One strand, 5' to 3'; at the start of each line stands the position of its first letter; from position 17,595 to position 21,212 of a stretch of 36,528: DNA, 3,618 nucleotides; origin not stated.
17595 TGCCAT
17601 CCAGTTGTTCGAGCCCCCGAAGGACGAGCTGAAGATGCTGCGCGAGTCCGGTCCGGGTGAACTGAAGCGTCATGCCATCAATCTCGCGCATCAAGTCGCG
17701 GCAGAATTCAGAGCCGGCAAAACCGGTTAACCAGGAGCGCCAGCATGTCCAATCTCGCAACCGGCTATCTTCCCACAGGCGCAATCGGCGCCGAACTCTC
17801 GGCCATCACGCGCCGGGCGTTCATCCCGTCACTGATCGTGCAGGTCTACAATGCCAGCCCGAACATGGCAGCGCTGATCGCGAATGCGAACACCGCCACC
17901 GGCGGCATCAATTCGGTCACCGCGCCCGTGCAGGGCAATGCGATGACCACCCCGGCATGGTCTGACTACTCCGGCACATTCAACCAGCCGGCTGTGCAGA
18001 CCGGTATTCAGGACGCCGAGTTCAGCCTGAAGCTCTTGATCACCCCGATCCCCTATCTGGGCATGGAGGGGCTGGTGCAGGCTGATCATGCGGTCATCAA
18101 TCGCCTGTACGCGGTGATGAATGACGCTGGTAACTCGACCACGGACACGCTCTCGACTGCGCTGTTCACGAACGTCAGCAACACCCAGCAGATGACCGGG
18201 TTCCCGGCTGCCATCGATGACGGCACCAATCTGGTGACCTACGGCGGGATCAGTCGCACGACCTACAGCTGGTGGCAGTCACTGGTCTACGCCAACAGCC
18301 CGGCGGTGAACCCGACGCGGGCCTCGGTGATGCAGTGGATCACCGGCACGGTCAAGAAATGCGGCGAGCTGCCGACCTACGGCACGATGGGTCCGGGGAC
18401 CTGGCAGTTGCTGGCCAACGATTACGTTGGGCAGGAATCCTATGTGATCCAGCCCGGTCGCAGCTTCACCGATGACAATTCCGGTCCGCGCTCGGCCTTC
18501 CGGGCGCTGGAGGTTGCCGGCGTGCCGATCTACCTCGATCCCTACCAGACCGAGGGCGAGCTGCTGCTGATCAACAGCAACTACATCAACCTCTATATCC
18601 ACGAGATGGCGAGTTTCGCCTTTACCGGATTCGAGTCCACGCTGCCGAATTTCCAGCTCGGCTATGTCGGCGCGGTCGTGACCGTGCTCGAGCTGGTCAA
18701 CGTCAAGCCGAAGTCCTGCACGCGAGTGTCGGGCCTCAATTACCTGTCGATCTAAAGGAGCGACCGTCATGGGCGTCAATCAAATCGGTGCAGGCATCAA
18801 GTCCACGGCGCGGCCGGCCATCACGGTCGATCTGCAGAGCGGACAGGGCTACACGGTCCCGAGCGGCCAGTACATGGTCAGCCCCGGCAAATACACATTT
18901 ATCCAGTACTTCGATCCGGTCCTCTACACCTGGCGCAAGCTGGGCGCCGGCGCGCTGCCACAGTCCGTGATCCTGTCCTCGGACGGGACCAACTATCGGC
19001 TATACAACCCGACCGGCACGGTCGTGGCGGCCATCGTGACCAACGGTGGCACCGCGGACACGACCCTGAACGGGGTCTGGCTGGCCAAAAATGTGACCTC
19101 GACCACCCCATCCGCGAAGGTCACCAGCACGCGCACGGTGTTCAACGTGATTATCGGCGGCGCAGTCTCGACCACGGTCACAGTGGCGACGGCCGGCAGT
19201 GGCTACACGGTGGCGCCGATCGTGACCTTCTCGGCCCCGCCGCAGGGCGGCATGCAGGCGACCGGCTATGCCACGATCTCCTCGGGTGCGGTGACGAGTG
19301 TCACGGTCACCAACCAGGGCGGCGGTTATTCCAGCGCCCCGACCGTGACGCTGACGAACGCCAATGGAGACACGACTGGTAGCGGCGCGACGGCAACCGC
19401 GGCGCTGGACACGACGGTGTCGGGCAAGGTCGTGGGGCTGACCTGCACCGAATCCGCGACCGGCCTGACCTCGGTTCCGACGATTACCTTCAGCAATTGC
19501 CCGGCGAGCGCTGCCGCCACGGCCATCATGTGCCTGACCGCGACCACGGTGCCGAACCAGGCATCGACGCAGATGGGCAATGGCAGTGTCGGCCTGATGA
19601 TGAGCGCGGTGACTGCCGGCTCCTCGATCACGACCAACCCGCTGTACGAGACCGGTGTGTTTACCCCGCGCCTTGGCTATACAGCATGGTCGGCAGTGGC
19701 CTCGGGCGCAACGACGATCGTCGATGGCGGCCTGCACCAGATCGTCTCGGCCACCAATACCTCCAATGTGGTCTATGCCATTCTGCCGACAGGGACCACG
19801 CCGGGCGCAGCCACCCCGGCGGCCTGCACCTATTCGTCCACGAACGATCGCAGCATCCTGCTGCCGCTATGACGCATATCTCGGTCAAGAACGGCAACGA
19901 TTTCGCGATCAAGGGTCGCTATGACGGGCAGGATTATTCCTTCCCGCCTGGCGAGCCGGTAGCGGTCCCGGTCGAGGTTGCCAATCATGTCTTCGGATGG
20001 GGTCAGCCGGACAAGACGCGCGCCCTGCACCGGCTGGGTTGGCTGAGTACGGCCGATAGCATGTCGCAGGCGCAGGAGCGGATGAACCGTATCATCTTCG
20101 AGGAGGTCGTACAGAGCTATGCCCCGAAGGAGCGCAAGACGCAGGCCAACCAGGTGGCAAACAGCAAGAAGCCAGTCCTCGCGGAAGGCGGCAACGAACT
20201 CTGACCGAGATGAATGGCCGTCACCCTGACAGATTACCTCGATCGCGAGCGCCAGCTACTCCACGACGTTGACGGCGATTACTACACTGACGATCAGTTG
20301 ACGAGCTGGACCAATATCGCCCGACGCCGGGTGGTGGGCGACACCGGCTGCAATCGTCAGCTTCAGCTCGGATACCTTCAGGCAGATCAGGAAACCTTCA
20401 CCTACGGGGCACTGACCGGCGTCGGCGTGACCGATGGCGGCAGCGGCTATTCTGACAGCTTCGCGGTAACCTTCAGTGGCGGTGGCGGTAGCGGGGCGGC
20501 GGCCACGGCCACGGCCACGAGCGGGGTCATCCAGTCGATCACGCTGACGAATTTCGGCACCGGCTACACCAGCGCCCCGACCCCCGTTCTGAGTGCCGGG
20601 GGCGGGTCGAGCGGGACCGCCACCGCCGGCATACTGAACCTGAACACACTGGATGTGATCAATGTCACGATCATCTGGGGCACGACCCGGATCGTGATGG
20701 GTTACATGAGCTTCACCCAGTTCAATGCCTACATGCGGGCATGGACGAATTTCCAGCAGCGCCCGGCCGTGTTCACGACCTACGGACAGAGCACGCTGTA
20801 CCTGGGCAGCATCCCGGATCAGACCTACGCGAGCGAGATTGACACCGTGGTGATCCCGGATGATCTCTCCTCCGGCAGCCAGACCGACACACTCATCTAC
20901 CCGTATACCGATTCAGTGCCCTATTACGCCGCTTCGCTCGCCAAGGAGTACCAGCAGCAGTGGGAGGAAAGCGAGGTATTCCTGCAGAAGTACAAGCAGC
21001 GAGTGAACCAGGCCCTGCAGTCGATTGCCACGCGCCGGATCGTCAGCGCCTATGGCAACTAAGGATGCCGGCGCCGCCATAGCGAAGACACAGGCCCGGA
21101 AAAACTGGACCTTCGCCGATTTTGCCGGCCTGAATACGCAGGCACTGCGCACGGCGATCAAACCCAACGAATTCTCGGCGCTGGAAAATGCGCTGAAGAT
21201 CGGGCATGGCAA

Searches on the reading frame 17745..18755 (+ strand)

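Call 26: search_protein_families(library=phrogs, proteins=[window:17745-18755:+], max_evalue=0.001)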
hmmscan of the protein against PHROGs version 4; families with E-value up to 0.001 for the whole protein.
window:17745-18755:+ (336 aa): 2 families
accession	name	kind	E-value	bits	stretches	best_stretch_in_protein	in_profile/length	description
phrog_9953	-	head and packaging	8e-24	85.6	1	17-326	11-324/329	major head protein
phrog_14242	-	head and packaging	1.8e-06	27.9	1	131-286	198-342/396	major head protein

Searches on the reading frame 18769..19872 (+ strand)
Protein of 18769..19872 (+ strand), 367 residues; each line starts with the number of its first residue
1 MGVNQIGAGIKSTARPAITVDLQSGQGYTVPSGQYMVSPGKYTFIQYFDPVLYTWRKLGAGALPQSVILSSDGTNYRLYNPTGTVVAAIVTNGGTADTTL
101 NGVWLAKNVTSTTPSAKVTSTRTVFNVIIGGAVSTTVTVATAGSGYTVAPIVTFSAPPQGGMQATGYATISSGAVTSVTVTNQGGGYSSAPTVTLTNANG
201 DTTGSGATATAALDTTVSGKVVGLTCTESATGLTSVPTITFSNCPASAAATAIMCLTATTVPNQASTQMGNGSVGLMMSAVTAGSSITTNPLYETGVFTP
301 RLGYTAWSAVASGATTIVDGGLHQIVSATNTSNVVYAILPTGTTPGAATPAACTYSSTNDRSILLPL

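Call 26: search_protein_families(library=phrogs, proteins=[window:18769-19872:+], max_evalue=0.001)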
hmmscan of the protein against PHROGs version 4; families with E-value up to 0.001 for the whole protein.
window:18769-19872:+ (367 aa): 10 families
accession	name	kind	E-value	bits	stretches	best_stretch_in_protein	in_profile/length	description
phrog_5342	-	tail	3.6e-15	54.9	1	135-215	62-138/3319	tail fiber protein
phrog_460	-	connector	4.3e-11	43.1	2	167-284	223-333/385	head closure Hc2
phrog_701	-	head and packaging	7e-09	32.9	1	125-253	1158-1274/6136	virion structural protein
phrog_708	-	tail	1.4e-06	27.3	1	136-214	1271-1357/1383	baseplate wedge subunit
phrog_19630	-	head and packaging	7.2e-06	25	1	66-240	313-494/1266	virion structural protein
phrog_2885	-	tail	1.7e-05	22.3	1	109-227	1024-1137/4179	baseplate wedge subunit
phrog_17885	-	tail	3.4e-05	23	1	137-214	792-869/1002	tail fiber protein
phrog_4406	-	head and packaging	5.1e-05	21.1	1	129-228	577-667/3231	virion structural protein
phrog_22827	-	unknown function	5.2e-05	23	1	130-197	181-245/613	-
phrog_32294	-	tail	0.00018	19.2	1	119-276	1076-1224/2435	baseplate wedge subunit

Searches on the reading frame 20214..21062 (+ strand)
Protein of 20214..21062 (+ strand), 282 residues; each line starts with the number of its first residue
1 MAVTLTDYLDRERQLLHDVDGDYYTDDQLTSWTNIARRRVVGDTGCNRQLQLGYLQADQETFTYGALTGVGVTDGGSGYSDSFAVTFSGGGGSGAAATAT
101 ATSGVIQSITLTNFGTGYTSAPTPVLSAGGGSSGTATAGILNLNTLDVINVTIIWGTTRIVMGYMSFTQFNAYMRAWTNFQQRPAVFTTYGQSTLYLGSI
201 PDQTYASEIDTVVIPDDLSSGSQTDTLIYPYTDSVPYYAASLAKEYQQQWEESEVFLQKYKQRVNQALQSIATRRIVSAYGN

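Call 26: search_protein_families(library=phrogs, proteins=[window:20214-21062:+], max_evalue=0.001)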
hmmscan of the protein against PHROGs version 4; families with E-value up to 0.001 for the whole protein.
window:20214-21062:+ (282 aa): 14 families
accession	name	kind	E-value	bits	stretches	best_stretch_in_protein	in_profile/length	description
phrog_701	-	head and packaging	6.1e-14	49.7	1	60-140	1159-1239/6136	virion structural protein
phrog_19630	-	head and packaging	2.6e-12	46.3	1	62-155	1157-1251/1266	virion structural protein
phrog_460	-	connector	8.7e-12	45.4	1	53-171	221-337/385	head closure Hc2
phrog_708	-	tail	1.4e-09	37.2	1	63-125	853-915/1383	baseplate wedge subunit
phrog_22827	-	unknown function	4.4e-08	33.2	1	65-153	141-230/613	-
phrog_5342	-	tail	1.3e-06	26.6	1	61-140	2084-2174/3319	tail fiber protein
phrog_438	-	tail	4.2e-06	27.2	1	59-132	190-264/478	baseplate wedge subunit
phrog_30655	-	head and packaging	7.2e-06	24.6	1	68-143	1355-1432/1678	virion structural protein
phrog_26934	-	unknown function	7.8e-06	25.3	1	62-140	171-249/998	-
phrog_2885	-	tail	2.6e-05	21.7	1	65-126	1090-1151/4179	baseplate wedge subunit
phrog_4406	-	head and packaging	3.8e-05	21.5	1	65-123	1622-1679/3231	virion structural protein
phrog_10775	-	tail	0.00024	21.9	1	172-266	121-216/237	tail protein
phrog_17885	-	tail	0.00042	19.3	1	64-140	786-866/1002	tail fiber protein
phrog_32294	-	tail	0.0008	17.1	0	95-173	896-977/2435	baseplate wedge subunit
